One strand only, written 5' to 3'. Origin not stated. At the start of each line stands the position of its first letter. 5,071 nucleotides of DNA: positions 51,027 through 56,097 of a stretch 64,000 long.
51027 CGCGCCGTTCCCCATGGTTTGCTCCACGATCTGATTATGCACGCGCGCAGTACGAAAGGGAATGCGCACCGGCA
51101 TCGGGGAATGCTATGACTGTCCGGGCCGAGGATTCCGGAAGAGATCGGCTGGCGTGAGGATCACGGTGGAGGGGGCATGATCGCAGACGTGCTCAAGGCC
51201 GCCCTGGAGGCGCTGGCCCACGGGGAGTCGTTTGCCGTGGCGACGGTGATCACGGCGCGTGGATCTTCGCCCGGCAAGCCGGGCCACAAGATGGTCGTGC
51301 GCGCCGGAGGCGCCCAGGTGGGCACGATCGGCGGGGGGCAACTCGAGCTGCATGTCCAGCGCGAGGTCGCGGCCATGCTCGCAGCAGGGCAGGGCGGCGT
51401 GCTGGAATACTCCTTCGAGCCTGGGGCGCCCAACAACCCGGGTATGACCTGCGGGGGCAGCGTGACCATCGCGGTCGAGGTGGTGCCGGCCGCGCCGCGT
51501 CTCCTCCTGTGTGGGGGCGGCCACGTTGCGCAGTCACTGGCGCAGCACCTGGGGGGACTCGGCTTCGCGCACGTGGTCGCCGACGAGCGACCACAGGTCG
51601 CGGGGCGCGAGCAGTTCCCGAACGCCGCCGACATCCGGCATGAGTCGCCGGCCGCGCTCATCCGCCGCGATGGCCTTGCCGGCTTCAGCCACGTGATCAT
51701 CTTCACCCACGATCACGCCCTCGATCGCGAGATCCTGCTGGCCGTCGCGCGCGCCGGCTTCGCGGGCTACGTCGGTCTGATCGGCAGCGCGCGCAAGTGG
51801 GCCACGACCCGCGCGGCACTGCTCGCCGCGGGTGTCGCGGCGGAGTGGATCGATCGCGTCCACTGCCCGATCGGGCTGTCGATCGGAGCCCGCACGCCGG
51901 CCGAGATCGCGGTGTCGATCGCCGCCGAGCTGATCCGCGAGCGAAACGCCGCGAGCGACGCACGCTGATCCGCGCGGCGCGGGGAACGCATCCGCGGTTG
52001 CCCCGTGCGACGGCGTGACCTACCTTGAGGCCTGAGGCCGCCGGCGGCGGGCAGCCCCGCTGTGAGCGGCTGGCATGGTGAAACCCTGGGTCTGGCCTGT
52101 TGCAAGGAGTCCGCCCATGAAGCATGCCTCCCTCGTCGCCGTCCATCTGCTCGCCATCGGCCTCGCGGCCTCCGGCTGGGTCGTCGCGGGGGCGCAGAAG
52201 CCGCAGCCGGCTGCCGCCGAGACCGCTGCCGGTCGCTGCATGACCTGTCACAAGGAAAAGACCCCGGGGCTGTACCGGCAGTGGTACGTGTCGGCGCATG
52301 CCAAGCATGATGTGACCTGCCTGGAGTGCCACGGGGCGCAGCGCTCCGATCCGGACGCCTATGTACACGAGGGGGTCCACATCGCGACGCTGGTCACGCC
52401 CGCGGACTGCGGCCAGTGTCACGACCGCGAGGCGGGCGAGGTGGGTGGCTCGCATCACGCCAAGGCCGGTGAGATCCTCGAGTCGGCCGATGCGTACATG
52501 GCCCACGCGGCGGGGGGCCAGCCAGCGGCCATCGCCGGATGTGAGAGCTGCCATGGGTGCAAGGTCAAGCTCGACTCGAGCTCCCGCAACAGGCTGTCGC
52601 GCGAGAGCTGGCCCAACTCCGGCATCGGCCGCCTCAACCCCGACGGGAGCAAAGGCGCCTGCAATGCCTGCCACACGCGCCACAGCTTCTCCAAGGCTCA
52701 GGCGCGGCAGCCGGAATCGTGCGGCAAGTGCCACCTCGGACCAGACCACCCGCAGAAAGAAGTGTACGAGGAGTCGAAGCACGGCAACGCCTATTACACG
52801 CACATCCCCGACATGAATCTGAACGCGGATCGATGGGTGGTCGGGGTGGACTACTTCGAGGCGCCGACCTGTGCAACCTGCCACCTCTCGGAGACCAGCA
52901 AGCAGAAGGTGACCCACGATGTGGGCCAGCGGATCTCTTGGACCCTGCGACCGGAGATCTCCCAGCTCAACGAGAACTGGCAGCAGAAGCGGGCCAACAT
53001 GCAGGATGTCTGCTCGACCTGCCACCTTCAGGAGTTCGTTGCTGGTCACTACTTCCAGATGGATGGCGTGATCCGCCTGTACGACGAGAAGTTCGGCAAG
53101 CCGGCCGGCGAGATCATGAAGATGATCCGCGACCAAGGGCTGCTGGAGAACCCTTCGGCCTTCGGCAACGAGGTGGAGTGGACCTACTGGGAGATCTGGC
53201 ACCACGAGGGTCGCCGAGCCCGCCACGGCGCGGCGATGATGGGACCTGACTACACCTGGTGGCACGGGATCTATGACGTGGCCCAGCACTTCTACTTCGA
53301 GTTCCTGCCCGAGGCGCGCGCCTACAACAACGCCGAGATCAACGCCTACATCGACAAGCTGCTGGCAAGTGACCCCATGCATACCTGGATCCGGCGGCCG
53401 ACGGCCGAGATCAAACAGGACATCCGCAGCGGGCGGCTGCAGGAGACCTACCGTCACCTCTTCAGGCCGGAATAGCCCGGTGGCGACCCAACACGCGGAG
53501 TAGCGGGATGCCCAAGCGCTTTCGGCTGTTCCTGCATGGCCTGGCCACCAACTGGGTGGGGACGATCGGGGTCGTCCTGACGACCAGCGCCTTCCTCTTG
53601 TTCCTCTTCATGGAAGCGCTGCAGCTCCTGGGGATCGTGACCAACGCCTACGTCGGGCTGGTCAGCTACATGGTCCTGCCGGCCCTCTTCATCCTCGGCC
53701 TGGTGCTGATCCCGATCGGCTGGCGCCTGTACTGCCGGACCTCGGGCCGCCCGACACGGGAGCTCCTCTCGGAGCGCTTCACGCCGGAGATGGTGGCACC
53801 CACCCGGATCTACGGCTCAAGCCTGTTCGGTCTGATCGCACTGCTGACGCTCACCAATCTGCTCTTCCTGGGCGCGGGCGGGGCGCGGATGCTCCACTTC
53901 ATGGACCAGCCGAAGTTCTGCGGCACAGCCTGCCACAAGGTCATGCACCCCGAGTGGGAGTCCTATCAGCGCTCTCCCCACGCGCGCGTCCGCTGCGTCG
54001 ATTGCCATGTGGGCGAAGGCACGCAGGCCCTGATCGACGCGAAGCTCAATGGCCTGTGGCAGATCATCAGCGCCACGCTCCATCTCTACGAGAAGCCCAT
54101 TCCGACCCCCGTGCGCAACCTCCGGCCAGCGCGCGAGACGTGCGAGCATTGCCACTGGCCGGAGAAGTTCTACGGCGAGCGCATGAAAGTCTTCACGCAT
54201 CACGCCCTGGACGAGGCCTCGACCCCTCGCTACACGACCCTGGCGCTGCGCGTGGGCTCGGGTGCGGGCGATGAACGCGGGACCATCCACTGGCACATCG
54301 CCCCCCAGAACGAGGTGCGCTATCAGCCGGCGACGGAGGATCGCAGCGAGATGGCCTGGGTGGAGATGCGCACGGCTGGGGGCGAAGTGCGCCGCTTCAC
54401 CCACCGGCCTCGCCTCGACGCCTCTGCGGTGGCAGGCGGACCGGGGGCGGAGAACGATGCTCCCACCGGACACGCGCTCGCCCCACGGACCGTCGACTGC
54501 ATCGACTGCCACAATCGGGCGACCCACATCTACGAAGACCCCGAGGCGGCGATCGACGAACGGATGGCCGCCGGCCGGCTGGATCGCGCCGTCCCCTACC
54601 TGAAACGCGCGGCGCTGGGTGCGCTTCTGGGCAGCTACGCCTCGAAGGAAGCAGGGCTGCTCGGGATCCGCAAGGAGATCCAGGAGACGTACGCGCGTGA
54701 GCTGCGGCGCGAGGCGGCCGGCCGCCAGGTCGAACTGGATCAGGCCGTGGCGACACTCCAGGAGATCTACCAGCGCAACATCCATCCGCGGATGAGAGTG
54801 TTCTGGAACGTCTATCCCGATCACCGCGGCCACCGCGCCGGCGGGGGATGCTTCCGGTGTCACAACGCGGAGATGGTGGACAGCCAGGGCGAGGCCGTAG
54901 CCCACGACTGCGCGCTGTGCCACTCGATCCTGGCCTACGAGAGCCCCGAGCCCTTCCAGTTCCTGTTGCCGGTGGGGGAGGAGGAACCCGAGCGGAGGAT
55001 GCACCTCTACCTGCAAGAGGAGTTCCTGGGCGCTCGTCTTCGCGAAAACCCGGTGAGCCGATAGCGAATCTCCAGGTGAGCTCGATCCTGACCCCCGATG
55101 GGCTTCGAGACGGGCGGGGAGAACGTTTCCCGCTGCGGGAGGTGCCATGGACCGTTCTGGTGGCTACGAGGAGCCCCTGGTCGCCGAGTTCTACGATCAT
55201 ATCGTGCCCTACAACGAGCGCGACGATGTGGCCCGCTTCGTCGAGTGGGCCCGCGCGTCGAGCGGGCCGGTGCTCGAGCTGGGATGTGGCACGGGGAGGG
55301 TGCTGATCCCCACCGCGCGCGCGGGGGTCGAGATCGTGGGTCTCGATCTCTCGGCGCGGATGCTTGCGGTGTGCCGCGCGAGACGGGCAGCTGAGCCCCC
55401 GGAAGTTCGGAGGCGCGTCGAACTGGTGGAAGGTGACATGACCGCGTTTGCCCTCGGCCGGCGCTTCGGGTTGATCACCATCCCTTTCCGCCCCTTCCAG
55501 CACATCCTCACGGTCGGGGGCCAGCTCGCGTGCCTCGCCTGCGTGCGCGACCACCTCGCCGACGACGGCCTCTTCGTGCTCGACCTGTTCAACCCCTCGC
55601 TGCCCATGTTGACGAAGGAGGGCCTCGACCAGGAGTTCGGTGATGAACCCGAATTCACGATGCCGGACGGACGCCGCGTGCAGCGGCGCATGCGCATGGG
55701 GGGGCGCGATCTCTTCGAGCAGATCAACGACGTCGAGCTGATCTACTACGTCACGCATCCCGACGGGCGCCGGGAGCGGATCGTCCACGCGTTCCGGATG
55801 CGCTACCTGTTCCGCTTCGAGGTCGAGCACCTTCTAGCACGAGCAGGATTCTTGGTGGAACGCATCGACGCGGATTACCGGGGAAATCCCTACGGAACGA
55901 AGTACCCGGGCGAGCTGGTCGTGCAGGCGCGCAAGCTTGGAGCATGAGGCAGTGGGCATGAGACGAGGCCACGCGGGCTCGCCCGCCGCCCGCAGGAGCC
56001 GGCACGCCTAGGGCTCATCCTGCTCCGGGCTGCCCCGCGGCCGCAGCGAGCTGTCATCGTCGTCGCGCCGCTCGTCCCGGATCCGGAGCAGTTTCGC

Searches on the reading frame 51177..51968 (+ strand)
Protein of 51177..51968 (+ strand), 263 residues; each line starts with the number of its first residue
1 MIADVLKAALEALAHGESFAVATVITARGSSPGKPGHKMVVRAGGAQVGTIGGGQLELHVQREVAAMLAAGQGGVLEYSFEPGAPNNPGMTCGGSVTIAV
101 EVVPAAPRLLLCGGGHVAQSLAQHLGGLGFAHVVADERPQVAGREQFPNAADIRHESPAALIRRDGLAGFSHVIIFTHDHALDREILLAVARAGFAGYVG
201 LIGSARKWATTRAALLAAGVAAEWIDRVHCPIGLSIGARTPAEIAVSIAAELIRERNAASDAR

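Call 14: find_encoding_contigs(protein=window:51177-51968:+, flank=10000, max_places=10)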
Protein window:51177-51968:+ (263 aa): 1 contig read that carries it; 1 place shown.
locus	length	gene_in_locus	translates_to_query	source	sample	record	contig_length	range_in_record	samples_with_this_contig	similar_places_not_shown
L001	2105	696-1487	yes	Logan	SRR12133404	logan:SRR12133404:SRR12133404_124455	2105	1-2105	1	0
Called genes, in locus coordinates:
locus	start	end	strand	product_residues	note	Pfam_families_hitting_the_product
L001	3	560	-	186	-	?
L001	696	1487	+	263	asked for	PF02625:XdhC_CoxI, PF13478:XdhC_C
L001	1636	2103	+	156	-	?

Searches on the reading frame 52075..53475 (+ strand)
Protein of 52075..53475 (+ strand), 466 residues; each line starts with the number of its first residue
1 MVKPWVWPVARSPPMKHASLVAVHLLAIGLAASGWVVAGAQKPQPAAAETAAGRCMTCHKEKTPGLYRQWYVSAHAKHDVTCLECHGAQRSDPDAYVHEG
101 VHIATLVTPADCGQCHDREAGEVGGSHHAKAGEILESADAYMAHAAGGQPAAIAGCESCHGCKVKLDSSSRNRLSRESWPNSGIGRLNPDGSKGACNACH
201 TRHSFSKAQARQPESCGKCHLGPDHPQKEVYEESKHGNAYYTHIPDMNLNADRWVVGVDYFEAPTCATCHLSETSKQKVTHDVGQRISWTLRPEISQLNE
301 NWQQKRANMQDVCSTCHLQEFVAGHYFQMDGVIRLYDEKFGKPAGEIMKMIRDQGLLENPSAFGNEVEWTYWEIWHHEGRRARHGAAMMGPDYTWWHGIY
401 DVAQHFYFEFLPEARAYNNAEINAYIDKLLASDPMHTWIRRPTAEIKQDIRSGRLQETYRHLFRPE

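Call 25: search_protein_families(library=pfam, proteins=[window:52075-53475:+], max_evalue=0.001)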
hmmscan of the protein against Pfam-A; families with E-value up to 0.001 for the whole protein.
window:52075-53475:+ (466 aa): 5 families
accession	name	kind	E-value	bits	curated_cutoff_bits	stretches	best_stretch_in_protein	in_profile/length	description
PF13447.11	Multi-haem_cyto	-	2.4e-27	96.3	21.9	1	194-358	96-262/269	Seven times multi-haem cytochrome CxxCH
PF14522.11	Cytochrome_C7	-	1.7e-07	31.4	24.8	0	49-86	38-66/67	Cytochrome c7 and related cytochrome c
PF13435.11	Cytochrome_C554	-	3.7e-06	28.2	20.8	0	216-279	2-64/84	Cytochrome c554 and c-prime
PF09699.15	Paired_CXXCH_1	-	0.00038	20.5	20.6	0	193-220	6-36/41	Doubled CXXCH motif (Paired_CXXCH_1)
PF14537.11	Cytochrom_c3_2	-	0.00065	20.6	25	0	195-232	8-45/79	Cytochrome c3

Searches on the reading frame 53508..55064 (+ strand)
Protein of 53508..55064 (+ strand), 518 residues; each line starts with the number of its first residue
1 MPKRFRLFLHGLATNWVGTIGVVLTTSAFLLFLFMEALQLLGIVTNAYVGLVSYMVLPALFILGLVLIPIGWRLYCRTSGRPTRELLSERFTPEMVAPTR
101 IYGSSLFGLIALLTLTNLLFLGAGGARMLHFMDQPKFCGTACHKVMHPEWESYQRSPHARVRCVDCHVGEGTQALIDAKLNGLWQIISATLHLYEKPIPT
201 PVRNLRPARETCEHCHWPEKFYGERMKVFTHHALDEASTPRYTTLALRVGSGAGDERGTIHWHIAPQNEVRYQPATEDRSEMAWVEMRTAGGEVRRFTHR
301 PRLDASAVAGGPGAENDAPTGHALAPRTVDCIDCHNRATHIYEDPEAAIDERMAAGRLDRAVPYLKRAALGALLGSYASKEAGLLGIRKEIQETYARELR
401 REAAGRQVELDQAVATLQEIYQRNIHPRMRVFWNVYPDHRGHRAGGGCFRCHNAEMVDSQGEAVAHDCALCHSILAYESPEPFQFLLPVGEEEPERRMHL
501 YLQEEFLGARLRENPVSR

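Call 25: search_protein_families(library=pfam, proteins=[window:53508-55064:+], max_evalue=0.001)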
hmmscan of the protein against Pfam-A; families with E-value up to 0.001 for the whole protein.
window:53508-55064:+ (518 aa): 3 families
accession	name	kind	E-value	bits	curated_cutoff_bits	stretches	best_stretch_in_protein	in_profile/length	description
PF03264.19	Cytochrom_NNT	-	1.7e-09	38.1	24.1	1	109-190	11-95/174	NapC/NirT cytochrome c family, N-terminal region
PF14522.11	Cytochrome_C7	-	0.00029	21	24.8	0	443-473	39-67/67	Cytochrome c7 and related cytochrome c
PF02335.20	Cytochrom_C552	-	0.00066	19.2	24.1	1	138-168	220-252/438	Cytochrome c552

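Call 26: find_homologous_proteins(query=window:53508-55064:+, max_evalue=1e-20)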
Query window:53508-55064:+ (518 aa): 3227 proteins with E <= 1e-20 among 8000 candidates; the best 120 are listed.
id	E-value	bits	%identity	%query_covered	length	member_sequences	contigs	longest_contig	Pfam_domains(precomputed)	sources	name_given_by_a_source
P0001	0.0e+0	1213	100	100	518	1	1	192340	PF03264.20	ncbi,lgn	-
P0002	6.7e-272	921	76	98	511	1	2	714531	PF03264.20,PF14522.12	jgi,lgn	-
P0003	3.5e-263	892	74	98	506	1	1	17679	PF03264.20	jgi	jgi:nitrate/TMAO reductase-like tetraheme cytochrome c subunit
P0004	8.9e-249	845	70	98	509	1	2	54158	PF03264.20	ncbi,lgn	-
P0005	2.6e-242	824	67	98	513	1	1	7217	PF03264.20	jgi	jgi:hypothetical protein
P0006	1.1e-235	802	65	98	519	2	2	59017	PF03264.20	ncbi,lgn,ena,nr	ncbi:MAG: NapC/NirT family cytochrome c [Candidatus Eisenbacteria sp.]|nr:NapC/NirT family cytochrom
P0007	3.3e-235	800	68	98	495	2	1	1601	PF14537.12,PF03264.20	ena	-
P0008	8.8e-228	776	64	98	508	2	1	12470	-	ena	-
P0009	2.9e-218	744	61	99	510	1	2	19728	PF03264.20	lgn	-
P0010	1.0e-217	742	64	98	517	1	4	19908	PF03264.20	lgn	-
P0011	1.3e-217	742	62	98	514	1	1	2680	PF03264.20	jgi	-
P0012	1.1e-216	739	63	98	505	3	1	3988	PF03264.20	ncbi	-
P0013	1.3e-213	729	62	98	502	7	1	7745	PF03264.20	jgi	-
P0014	8.3e-213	726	62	98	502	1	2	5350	PF03264.20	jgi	jgi:hypothetical protein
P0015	1.7e-212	725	62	98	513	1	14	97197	PF03264.20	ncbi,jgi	jgi:hypothetical protein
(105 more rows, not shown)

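Call 27: find_encoding_contigs(protein=P0001, flank=10000, max_places=4)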
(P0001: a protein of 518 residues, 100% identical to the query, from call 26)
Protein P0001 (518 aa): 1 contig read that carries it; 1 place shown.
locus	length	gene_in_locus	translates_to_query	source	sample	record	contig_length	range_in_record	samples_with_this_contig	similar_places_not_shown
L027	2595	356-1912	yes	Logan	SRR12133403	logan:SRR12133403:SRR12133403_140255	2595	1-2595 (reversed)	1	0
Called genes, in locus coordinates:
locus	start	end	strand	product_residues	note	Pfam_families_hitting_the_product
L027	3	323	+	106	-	?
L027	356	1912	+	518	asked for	PF03264:Cytochrom_NNT (weak)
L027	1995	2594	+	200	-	?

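Call 28: find_encoding_contigs(protein=P0002, flank=10000, max_places=4)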
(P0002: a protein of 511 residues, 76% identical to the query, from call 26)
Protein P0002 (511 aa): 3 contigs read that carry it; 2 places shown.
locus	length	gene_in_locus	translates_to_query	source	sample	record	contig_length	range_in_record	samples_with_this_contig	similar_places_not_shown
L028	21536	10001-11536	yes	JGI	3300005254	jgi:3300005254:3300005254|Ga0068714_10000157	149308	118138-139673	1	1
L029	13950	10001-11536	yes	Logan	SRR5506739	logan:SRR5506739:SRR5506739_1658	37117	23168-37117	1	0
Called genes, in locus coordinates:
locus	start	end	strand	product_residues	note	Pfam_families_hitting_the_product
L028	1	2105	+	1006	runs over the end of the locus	PF00246:Peptidase_M14, PF13715:CarbopepD_reg_2 (faint), PF13620:CarboxypepD_reg, PF20773:InhA-like_MAM (weak), PF13860:FlgD_ig (weak)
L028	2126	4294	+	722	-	PF13424:TPR_12, PF13414:TPR_11, PF13432:TPR_16, PF14559:TPR_19, PF00515:TPR_1, PF13424:TPR_12, PF14559:TPR_19, PF13414:TPR_11, +23 more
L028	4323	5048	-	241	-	PF07589:PEP_exosort_dom (weak)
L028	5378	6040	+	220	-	PF05908:Gamma_PGA_hydro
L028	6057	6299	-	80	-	PF04342:DMT_6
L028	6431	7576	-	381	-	PF13439:Glyco_transf_4, PF20706:GT4-conflict, PF00534:Glycos_transf_1, PF13692:Glyco_trans_1_4, PF13524:Glyco_trans_1_2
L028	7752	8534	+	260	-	PF02625:XdhC_CoxI, PF02254:TrkA_N (weak), PF13478:XdhC_C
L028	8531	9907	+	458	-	PF13435:Cytochrome_C554 (faint), PF09699:Paired_CXXCH_1 (faint), PF14522:Cytochrome_C7 (faint), PF13447:Multi-haem_cyto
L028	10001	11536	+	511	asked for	PF03264:Cytochrom_NNT (weak), PF14522:Cytochrome_C7 (faint)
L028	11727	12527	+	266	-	PF13489:Methyltransf_23, PF13649:Methyltransf_25, PF13847:Methyltransf_31, PF08241:Methyltransf_11, PF08242:Methyltransf_12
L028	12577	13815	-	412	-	PF00817:IMS, PF11798:IMS_HHH (weak), PF21999:IMS_HHH_1 (faint), PF11799:IMS_C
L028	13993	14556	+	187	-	-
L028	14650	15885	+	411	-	PF18962:Por_Secre_tail (weak)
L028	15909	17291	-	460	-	PF01554:MatE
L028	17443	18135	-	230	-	PF02525:Flavodoxin_2, PF03358:FMN_red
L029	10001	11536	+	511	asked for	PF03264:Cytochrom_NNT (weak), PF14522:Cytochrome_C7 (faint)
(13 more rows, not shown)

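Call 29: find_encoding_contigs(protein=P0004, flank=10000, max_places=4)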
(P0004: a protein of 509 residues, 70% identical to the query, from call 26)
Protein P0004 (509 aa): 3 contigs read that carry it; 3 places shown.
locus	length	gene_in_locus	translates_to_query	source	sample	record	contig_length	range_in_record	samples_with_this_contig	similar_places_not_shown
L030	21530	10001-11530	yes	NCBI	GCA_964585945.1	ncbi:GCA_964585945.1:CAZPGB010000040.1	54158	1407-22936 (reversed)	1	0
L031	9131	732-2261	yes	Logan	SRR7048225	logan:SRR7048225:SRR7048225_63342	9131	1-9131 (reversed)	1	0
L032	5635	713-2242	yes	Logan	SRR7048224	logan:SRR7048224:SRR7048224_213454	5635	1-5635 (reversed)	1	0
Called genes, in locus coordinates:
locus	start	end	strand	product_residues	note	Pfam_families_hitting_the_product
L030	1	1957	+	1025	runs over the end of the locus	PF00873:ACR_tran, PF02355:SecD_SecF_C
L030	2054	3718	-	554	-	PF05048:NosD (weak), PF13229:Beta_helix, PF02415:Chlam_PMP (faint), PF13229:Beta_helix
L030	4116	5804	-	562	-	-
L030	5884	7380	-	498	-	PF03577:Peptidase_C69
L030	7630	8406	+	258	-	PF02625:XdhC_CoxI, PF13478:XdhC_C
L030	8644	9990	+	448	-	PF13435:Cytochrome_C554 (faint), PF14522:Cytochrome_C7 (faint), PF14537:Cytochrom_c3_2 (faint), PF09699:Paired_CXXCH_1 (faint), PF13447:Multi-haem_cyto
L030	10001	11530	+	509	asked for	PF03264:Cytochrom_NNT (faint)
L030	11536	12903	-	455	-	PF02012:BNR (faint), PF15902:Sortilin-Vps10 (faint)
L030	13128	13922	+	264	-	PF13489:Methyltransf_23, PF13649:Methyltransf_25, PF13847:Methyltransf_31 (weak), PF08241:Methyltransf_11 (weak), PF08242:Methyltransf_12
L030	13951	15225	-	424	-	PF00817:IMS, PF11798:IMS_HHH (weak), PF21999:IMS_HHH_1 (weak), PF11799:IMS_C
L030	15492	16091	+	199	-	PF00484:Pro_CA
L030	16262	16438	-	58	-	-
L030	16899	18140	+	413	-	PF02321:OEP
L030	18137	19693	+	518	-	-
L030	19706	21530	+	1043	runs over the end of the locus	PF00873:ACR_tran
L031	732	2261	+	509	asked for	PF03264:Cytochrom_NNT (faint)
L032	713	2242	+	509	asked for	PF03264:Cytochrom_NNT (faint)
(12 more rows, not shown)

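Call 44: find_encoding_contigs(protein=P0003, flank=10000, max_places=3)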
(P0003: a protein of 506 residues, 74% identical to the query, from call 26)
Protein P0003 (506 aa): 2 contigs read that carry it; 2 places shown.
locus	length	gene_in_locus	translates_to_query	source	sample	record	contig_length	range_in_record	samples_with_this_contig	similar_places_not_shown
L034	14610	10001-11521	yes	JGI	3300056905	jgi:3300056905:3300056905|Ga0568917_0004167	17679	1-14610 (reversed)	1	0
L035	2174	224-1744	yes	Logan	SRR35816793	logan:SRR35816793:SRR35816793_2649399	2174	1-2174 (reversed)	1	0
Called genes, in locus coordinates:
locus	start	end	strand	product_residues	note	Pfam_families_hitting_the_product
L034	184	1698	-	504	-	PF00773:RNB, PF18614:RNase_II_C_S1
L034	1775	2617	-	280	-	PF18306:LDcluster4, PF03641:Lysine_decarbox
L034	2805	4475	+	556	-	PF16655:PhoD_N, PF09423:PhoD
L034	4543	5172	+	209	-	PF05908:Gamma_PGA_hydro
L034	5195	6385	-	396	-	PF13439:Glyco_transf_4 (weak), PF20706:GT4-conflict, PF00534:Glycos_transf_1, PF13692:Glyco_trans_1_4, PF13524:Glyco_trans_1_2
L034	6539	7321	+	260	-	PF02625:XdhC_CoxI, PF13478:XdhC_C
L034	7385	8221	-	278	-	-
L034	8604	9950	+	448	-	PF13435:Cytochrome_C554 (faint), PF09699:Paired_CXXCH_1 (faint), PF14522:Cytochrome_C7 (faint), PF14537:Cytochrom_c3_2 (faint), PF13447:Multi-haem_cyto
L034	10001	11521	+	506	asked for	PF03264:Cytochrom_NNT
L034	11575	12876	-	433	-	PF02012:BNR (faint)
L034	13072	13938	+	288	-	PF13489:Methyltransf_23, PF02353:CMAS (weak), PF13847:Methyltransf_31, PF08241:Methyltransf_11, PF08242:Methyltransf_12, PF13649:Methyltransf_25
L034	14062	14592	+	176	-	-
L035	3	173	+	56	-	?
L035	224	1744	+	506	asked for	PF03264:Cytochrom_NNT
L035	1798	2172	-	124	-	?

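Call 45: find_encoding_contigs(protein=P0006, flank=10000, max_places=3)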
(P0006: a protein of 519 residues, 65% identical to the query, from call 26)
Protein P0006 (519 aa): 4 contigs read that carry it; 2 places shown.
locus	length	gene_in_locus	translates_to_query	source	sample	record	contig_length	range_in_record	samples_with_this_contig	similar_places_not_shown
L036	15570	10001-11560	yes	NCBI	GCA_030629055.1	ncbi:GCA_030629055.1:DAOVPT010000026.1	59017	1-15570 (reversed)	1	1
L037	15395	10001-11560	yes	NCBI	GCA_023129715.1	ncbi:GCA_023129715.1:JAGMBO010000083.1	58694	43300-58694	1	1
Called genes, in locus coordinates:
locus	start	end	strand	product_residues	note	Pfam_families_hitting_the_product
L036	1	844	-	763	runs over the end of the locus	PF27110:DUF8347, PF13517:FG-GAP_3, PF13860:FlgD_ig (weak)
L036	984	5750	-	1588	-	PF01640:Peptidase_C10, PF13229:Beta_helix (weak), PF13860:FlgD_ig (weak)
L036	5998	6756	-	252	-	PF00106:adh_short, PF08659:KR, PF23441:SDR, PF13561:adh_short_C2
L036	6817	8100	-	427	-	PF13529:Peptidase_C39_2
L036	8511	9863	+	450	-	PF14522:Cytochrome_C7 (faint), PF09699:Paired_CXXCH_1 (faint), PF13447:Multi-haem_cyto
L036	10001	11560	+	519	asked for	PF03264:Cytochrom_NNT (faint)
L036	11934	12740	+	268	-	PF12837:Fer4_6 (weak), PF13237:Fer4_10 (weak), PF25160:LdpA_Fe-S-bd (faint), PF00037:Fer4 (weak), PF12838:Fer4_7 (weak), PF13187:Fer4_9 (weak), PF14697:Fer4_21 (weak), PF27217:AF_0155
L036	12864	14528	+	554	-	PF03063:Prismane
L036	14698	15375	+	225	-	PF00027:cNMP_binding, PF13545:HTH_Crp_2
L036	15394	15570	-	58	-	?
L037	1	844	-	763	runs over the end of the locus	PF27110:DUF8347, PF13517:FG-GAP_3, PF13860:FlgD_ig (weak)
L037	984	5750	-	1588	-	PF01640:Peptidase_C10, PF13229:Beta_helix (weak), PF13860:FlgD_ig (weak)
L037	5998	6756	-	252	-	PF00106:adh_short, PF08659:KR, PF23441:SDR, PF13561:adh_short_C2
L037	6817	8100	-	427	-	PF13529:Peptidase_C39_2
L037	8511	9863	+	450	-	PF14522:Cytochrome_C7 (faint), PF09699:Paired_CXXCH_1 (faint), PF13447:Multi-haem_cyto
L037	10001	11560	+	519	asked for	PF03264:Cytochrom_NNT (faint)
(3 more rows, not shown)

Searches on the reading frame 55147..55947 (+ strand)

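Call 25: search_protein_families(library=pfam, proteins=[window:55147-55947:+], max_evalue=0.001)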
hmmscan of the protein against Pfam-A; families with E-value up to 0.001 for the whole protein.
window:55147-55947:+ (266 aa): 5 families
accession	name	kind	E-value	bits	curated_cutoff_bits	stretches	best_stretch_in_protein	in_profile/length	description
PF13649.12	Methyltransf_25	-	7.4e-15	55.9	27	1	42-141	1-97/97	Methyltransferase domain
PF08242.18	Methyltransf_12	-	3.9e-12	47.2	30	1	43-143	1-98/98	Methyltransferase domain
PF13489.12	Methyltransf_23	-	1.6e-09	38.2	27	1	16-159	1-124/164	Methyltransferase domain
PF08241.18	Methyltransf_11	-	1.3e-08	35.8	21.2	1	43-103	1-56/95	Methyltransferase domain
PF13847.12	Methyltransf_31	-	7.1e-08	32.7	27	1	40-156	5-114/145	Methyltransferase domain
